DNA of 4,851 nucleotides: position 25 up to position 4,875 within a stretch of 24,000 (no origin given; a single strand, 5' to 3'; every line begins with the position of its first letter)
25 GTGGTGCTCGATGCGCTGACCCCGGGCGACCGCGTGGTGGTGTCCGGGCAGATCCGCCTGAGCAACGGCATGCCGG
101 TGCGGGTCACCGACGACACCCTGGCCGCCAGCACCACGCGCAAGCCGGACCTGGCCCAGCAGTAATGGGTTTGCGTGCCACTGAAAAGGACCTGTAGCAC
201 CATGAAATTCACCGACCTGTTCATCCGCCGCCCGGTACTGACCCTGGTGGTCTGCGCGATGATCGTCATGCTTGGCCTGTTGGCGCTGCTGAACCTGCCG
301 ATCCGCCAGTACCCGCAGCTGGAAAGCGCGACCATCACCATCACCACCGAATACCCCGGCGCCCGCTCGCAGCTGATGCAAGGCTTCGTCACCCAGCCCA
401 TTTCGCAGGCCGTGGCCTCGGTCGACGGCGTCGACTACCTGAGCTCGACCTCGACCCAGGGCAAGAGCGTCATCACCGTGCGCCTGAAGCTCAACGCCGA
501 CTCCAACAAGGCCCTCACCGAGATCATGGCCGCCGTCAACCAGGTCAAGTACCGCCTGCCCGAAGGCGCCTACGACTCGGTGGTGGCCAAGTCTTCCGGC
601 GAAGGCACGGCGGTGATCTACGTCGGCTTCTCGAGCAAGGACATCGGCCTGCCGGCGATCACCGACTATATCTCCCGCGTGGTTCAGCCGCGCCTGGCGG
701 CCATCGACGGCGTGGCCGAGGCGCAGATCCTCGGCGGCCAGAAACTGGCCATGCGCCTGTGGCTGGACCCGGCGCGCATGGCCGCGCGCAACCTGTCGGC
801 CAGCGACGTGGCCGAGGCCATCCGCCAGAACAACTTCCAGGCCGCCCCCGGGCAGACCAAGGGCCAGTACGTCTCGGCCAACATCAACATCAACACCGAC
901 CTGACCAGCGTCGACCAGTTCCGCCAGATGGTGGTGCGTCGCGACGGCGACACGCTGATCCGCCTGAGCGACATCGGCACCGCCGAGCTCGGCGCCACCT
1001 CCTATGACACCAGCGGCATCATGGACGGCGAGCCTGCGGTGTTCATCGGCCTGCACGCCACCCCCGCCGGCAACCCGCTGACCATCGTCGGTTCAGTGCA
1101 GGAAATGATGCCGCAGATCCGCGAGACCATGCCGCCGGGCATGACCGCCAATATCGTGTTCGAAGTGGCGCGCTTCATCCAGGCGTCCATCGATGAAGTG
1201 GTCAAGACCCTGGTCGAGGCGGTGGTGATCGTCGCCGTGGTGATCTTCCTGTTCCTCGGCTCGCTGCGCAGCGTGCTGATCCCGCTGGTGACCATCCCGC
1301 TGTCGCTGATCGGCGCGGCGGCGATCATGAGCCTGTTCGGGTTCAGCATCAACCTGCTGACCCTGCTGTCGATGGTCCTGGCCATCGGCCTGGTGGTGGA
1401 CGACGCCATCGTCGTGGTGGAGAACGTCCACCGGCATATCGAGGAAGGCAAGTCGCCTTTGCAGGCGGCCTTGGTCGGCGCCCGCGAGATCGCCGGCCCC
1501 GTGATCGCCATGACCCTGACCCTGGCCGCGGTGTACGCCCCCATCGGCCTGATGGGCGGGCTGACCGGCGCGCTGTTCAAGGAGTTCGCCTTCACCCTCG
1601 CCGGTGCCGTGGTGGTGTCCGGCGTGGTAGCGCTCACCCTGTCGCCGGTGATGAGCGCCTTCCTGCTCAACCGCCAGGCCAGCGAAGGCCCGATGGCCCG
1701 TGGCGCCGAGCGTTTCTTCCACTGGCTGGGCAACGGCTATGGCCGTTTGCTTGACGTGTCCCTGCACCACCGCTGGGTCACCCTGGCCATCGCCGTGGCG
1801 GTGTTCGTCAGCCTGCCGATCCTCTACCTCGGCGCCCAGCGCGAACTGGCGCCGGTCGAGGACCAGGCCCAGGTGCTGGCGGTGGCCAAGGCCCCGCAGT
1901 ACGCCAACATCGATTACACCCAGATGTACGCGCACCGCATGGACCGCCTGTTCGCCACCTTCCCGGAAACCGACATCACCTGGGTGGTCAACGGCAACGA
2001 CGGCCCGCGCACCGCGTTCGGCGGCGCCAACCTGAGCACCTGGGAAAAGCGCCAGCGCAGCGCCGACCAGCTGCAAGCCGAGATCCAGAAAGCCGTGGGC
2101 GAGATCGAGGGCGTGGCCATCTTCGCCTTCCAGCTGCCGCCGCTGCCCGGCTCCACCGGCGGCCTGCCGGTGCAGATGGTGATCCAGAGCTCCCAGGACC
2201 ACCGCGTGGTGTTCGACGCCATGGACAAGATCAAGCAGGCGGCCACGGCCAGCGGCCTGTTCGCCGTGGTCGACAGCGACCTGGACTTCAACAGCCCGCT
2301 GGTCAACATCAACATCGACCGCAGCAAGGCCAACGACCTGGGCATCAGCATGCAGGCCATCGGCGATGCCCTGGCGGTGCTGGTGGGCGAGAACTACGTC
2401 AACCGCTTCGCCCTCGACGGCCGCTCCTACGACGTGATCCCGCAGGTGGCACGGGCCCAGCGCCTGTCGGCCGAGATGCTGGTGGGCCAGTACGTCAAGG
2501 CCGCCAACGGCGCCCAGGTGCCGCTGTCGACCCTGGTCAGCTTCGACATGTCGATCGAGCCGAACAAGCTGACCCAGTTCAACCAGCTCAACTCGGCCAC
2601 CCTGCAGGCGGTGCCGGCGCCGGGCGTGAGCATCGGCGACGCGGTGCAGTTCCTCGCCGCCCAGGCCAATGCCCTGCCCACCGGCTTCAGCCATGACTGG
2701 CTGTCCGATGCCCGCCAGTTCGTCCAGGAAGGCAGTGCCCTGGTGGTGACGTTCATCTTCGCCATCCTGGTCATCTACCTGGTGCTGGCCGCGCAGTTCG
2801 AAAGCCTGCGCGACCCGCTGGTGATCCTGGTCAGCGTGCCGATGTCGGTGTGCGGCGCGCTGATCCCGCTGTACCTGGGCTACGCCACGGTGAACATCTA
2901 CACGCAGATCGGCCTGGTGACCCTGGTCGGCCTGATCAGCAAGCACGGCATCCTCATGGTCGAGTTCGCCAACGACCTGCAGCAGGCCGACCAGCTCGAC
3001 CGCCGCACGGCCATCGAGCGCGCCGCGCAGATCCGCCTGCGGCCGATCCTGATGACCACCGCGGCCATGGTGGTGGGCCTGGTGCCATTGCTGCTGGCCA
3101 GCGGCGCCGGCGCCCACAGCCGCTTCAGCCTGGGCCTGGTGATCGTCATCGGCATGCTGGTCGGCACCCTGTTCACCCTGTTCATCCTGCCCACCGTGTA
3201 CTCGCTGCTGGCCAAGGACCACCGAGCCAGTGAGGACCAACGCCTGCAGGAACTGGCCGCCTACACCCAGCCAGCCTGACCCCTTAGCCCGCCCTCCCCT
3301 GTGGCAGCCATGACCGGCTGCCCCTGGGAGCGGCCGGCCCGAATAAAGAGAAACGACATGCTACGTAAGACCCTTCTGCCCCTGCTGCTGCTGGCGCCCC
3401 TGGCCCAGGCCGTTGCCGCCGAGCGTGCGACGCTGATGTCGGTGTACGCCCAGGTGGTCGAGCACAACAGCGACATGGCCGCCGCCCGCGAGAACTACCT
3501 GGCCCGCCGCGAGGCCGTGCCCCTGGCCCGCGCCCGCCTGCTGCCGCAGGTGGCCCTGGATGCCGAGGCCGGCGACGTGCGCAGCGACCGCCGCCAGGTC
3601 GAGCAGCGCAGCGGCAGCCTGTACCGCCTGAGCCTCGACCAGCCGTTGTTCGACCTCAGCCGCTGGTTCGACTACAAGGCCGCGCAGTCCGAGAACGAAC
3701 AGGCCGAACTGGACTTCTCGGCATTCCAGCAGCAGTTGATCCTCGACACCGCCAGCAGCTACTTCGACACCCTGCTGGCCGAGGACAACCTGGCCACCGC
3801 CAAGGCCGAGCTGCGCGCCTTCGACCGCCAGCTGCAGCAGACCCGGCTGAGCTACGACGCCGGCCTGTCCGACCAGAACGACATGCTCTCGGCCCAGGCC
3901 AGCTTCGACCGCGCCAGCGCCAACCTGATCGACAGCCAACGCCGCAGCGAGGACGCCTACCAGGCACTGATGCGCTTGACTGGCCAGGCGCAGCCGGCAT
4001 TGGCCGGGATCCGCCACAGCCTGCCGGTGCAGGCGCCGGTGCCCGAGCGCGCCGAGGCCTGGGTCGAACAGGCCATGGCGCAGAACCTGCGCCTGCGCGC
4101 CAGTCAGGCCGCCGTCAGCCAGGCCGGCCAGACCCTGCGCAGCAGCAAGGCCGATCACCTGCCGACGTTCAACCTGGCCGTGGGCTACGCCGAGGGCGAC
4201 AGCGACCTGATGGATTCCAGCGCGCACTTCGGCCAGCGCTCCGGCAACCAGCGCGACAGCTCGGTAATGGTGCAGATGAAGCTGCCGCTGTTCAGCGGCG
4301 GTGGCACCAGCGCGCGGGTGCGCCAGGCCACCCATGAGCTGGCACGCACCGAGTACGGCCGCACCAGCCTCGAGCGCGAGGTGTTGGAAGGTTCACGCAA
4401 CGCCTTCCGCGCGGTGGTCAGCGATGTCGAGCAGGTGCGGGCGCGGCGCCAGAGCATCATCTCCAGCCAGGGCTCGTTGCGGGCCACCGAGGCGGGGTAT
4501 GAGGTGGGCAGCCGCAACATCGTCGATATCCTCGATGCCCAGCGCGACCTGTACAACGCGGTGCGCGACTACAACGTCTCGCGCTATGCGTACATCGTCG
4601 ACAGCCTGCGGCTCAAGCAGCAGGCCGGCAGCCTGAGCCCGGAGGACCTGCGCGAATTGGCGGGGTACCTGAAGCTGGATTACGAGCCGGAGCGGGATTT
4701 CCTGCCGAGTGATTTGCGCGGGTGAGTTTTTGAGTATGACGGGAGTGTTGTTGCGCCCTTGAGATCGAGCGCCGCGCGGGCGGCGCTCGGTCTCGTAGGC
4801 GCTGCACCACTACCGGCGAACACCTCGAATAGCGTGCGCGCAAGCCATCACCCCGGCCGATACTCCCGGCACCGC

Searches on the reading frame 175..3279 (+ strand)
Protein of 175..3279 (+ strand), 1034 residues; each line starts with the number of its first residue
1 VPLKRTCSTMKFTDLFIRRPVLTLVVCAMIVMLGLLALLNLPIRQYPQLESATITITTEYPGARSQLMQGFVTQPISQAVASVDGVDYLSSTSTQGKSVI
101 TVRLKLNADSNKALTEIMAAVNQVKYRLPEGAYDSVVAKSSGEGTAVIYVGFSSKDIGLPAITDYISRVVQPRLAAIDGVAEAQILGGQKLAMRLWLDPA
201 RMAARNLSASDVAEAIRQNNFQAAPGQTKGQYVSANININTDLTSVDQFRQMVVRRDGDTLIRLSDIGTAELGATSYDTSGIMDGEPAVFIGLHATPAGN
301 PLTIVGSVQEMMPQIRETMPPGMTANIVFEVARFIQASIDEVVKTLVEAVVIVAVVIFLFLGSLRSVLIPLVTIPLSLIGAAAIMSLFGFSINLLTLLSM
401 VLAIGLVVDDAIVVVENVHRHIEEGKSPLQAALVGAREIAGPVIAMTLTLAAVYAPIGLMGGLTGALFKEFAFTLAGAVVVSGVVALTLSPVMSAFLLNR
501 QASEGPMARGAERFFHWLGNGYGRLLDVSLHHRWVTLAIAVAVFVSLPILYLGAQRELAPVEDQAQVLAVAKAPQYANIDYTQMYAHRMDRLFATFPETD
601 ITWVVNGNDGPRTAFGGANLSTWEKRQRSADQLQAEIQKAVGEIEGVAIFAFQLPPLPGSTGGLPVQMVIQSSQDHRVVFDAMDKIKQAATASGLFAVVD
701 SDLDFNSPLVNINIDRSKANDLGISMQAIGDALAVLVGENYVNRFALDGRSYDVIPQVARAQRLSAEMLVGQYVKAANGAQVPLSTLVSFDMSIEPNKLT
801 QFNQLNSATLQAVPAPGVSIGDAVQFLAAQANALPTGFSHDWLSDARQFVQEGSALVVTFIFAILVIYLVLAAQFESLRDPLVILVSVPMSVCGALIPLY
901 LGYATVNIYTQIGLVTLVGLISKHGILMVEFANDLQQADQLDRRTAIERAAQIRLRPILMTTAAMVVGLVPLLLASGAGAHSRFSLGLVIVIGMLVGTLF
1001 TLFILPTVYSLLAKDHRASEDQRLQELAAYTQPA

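Call 56: search_protein_families(library=pfam, proteins=[window:175-3279:+], max_evalue=0.00001)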
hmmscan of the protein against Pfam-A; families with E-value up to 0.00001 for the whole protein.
window:175-3279:+ (1034 aa): 2 families
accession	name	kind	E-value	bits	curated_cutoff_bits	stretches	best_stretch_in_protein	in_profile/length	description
PF00873.25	ACR_tran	-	2.4e-266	886.8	28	1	13-1012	2-1020/1021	AcrB/AcrD/AcrF family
PF03176.21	MMPL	-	1.8e-10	40.7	20.5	1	334-500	137-305/333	MMPL family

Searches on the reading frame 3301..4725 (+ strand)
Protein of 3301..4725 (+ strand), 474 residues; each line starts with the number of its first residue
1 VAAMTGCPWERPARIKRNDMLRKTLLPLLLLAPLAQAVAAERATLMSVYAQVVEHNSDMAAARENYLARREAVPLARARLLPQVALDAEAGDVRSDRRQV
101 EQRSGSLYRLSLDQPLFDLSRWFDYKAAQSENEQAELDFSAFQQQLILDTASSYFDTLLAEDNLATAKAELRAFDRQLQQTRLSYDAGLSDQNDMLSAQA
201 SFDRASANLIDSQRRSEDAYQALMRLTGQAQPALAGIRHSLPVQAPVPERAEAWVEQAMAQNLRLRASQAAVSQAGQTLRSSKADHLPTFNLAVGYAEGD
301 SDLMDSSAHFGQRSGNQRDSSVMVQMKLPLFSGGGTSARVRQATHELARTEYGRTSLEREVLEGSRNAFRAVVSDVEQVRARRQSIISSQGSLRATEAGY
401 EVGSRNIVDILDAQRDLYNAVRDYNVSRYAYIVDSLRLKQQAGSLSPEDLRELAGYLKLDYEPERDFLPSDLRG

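Call 56: search_protein_families(library=pfam, proteins=[window:3301-4725:+], max_evalue=0.00001)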
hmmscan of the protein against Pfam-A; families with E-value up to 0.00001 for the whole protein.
window:3301-4725:+ (474 aa): 1 family
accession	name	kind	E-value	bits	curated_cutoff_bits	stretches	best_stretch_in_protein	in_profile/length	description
PF02321.23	OEP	-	5.8e-59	199.5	22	2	48-228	4-187/187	Outer membrane efflux protein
